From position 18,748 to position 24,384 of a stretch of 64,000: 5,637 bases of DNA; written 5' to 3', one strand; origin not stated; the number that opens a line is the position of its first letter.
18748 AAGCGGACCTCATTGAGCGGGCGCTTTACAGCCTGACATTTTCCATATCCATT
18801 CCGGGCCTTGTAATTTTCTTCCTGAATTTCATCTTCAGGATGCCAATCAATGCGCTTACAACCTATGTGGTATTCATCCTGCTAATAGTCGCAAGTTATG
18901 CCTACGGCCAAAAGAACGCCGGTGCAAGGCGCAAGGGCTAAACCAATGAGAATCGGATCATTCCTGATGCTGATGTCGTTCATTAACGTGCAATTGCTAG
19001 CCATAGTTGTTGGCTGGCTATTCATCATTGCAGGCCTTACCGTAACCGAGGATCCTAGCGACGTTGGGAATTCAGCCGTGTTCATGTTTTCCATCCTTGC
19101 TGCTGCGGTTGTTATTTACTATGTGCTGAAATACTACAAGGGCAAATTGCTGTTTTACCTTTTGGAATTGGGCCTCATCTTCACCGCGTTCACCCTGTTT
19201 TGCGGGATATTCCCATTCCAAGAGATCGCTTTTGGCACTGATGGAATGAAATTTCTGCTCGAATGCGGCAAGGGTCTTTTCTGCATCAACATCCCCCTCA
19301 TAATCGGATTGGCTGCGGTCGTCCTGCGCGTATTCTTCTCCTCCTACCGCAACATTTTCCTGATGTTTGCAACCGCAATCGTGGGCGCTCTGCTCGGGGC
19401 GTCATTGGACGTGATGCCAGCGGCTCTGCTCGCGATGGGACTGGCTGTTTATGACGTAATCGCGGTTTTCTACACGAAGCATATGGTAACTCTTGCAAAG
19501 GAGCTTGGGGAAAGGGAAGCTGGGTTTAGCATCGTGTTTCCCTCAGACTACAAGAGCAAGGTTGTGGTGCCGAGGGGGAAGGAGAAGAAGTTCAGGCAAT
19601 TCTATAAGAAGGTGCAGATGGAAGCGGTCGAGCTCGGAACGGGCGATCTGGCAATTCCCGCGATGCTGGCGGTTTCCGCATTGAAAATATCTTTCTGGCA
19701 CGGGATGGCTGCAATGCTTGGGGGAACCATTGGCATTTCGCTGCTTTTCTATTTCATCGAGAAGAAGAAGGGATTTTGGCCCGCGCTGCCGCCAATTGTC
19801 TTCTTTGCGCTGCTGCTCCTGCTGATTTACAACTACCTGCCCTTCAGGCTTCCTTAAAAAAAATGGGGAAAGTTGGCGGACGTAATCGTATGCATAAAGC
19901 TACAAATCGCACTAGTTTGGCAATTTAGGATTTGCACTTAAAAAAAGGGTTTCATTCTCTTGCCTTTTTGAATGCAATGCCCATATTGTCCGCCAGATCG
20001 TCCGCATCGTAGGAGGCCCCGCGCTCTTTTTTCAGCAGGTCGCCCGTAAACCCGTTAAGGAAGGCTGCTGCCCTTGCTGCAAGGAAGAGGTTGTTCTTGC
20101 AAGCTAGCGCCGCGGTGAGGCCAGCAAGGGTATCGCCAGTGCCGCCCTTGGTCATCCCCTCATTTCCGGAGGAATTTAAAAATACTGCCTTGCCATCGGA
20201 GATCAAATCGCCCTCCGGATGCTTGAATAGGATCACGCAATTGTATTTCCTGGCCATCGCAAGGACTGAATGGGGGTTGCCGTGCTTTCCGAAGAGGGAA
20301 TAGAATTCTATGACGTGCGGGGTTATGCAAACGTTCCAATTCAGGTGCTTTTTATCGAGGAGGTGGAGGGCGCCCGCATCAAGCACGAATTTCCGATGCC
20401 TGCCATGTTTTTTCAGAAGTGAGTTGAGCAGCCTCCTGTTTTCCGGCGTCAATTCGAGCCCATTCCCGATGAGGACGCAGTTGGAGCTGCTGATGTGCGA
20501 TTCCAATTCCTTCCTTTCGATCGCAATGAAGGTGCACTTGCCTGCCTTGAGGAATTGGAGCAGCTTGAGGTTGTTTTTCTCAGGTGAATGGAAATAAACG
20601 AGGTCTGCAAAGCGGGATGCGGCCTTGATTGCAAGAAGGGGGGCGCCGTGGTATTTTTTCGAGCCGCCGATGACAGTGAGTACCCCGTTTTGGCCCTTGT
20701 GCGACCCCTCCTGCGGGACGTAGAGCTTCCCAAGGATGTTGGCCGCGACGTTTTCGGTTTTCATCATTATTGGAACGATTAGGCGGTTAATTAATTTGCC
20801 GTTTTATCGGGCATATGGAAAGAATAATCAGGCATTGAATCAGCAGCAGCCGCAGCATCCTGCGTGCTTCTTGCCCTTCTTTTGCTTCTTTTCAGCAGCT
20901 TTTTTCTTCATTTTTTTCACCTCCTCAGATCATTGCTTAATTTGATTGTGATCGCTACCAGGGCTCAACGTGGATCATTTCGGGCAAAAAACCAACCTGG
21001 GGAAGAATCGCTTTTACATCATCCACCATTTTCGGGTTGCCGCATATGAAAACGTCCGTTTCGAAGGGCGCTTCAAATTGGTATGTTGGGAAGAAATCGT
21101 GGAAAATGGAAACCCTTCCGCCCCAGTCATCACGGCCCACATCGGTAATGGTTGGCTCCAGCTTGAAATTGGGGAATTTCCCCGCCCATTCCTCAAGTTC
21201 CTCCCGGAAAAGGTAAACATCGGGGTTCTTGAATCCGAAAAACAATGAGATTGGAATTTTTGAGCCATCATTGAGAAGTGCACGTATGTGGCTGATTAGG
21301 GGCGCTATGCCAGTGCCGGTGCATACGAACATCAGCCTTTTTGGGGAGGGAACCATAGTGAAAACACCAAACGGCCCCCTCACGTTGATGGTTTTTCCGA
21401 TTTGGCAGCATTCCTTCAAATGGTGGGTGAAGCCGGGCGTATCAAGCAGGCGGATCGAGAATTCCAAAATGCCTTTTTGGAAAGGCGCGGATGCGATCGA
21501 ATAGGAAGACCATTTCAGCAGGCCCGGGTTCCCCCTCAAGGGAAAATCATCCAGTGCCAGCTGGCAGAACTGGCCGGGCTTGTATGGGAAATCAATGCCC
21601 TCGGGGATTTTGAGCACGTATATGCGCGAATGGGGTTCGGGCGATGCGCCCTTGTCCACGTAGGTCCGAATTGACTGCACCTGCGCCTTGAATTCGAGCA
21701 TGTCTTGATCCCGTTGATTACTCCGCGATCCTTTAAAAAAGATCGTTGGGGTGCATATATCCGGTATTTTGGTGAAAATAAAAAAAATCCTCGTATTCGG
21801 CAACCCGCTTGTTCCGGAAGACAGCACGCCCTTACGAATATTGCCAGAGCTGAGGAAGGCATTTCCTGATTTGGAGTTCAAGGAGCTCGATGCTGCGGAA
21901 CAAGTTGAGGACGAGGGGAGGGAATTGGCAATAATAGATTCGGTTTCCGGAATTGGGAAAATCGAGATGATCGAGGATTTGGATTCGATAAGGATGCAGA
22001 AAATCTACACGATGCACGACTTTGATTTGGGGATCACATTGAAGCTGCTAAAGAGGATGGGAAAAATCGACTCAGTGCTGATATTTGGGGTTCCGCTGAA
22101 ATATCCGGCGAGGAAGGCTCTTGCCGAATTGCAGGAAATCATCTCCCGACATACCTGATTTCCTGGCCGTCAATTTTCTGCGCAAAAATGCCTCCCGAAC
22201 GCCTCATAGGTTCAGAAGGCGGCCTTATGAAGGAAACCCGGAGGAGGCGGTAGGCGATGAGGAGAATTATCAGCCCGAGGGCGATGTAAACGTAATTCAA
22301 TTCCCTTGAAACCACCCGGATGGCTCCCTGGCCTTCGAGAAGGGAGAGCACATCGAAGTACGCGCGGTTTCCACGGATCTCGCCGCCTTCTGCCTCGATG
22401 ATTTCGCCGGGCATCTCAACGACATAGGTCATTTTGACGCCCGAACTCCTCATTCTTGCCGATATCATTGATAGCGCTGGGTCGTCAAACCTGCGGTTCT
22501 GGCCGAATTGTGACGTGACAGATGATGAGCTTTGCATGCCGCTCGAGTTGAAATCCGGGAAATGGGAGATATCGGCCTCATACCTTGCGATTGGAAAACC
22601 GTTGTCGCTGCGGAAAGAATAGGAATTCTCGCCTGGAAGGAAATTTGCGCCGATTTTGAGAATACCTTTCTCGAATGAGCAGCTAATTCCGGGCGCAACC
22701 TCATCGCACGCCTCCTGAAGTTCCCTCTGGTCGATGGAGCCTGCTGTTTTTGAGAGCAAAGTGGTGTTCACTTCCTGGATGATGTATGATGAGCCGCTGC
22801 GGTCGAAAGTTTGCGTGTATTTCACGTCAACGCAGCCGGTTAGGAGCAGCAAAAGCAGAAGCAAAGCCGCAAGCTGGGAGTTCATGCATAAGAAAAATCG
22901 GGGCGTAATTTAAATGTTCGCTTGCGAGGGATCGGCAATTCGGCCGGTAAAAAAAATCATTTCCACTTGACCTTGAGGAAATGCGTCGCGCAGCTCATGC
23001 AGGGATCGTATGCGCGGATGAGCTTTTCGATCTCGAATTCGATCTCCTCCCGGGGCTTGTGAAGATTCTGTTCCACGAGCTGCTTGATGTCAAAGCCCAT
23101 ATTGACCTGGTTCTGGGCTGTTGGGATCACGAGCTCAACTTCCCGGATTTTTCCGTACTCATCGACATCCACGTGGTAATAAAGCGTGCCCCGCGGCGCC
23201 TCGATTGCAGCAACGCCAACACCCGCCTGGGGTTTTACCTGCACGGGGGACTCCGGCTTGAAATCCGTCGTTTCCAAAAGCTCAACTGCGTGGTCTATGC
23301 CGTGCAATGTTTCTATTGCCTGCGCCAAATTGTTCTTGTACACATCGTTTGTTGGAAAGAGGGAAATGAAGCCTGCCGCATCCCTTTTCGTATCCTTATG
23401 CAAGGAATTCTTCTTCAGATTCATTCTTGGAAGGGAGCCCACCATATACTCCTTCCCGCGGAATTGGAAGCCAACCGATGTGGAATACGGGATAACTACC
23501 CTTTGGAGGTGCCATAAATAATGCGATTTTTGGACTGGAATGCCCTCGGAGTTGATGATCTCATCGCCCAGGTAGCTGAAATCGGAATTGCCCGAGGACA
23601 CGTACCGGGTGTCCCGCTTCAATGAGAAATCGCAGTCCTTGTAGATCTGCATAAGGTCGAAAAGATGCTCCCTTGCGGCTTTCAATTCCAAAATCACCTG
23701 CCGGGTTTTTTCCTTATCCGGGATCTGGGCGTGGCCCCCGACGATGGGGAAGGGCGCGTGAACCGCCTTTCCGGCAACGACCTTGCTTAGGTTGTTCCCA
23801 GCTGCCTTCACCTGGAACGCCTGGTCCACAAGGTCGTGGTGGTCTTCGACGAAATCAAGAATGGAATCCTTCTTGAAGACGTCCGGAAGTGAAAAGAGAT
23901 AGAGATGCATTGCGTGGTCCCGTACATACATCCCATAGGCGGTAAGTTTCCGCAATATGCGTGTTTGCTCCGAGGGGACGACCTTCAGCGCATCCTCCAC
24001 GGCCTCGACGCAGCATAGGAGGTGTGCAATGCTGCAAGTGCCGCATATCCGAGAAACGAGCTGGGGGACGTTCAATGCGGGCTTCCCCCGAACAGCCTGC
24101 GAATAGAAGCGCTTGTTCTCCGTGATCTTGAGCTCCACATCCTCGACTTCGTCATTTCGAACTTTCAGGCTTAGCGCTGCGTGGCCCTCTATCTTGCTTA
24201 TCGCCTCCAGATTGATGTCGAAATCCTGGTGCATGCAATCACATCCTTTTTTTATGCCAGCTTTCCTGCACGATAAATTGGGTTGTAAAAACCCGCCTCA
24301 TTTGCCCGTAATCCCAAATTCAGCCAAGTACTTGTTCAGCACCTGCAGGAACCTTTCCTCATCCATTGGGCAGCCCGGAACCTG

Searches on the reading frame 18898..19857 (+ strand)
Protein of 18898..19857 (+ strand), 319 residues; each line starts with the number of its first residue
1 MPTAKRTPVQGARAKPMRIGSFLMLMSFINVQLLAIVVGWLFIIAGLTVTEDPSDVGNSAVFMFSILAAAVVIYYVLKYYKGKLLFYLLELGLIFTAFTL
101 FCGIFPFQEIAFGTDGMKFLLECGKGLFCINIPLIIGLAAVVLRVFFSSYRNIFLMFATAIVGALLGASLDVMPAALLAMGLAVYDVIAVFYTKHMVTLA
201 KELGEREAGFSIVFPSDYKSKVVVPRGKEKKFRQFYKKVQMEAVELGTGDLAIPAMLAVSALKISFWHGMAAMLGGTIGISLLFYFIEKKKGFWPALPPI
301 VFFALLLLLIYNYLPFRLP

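Call 75: search_protein_families(library=pfam, proteins=[window:18898-19857:+], max_evalue=0.0001)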
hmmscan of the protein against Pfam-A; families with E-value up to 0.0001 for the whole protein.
window:18898-19857:+ (319 aa): 1 family
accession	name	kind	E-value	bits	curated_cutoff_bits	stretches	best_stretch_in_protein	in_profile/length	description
PF06550.16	SPP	-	1.4e-16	61.2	23.9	1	28-291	4-258/283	Signal-peptide peptidase, presenilin aspartyl protease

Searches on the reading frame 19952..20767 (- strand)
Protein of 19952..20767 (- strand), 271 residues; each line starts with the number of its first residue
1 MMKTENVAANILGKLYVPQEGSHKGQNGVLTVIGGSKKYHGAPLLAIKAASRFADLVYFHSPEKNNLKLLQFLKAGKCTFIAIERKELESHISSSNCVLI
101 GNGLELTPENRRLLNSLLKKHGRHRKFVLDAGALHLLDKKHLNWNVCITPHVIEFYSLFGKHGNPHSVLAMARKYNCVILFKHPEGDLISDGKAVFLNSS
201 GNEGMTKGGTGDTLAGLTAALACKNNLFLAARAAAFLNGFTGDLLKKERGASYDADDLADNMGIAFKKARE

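Call 75: search_protein_families(library=pfam, proteins=[window:19952-20767:-], max_evalue=0.0001)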
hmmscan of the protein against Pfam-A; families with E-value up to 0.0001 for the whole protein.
window:19952-20767:- (271 aa): 1 family
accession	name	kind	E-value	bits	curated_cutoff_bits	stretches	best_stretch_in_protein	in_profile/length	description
PF01256.23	Carb_kinase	-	8.4e-39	133.9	27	1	31-261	2-239/242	NAD(P)H-hydrate dehydratase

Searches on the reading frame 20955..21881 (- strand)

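Call 75: search_protein_families(library=pfam, proteins=[window:20955-21881:-], max_evalue=0.0001)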
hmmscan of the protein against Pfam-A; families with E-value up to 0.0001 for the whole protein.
window:20955-21881:- (308 aa): 3 families
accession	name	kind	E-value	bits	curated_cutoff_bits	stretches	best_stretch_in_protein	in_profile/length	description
PF00175.26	NAD_binding_1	-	2.8e-17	63.8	22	1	185-290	1-108/109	Oxidoreductase NAD-binding domain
PF00970.30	FAD_binding_6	-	9e-08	32.8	21.1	1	86-174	15-97/99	Oxidoreductase FAD-binding domain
PF08030.17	NAD_binding_6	-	1.1e-05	26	22.2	0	182-207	3-28/156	Ferric reductase NAD binding domain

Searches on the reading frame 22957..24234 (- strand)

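Call 75: search_protein_families(library=pfam, proteins=[window:22957-24234:-], max_evalue=0.0001)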
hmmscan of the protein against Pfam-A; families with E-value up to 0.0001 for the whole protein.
window:22957-24234:- (425 aa): 1 family
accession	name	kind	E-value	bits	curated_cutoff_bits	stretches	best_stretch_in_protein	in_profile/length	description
PF00374.24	NiFeSe_Hases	-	2.9e-30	106.1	25.8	2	261-418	354-508/508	Nickel-dependent hydrogenase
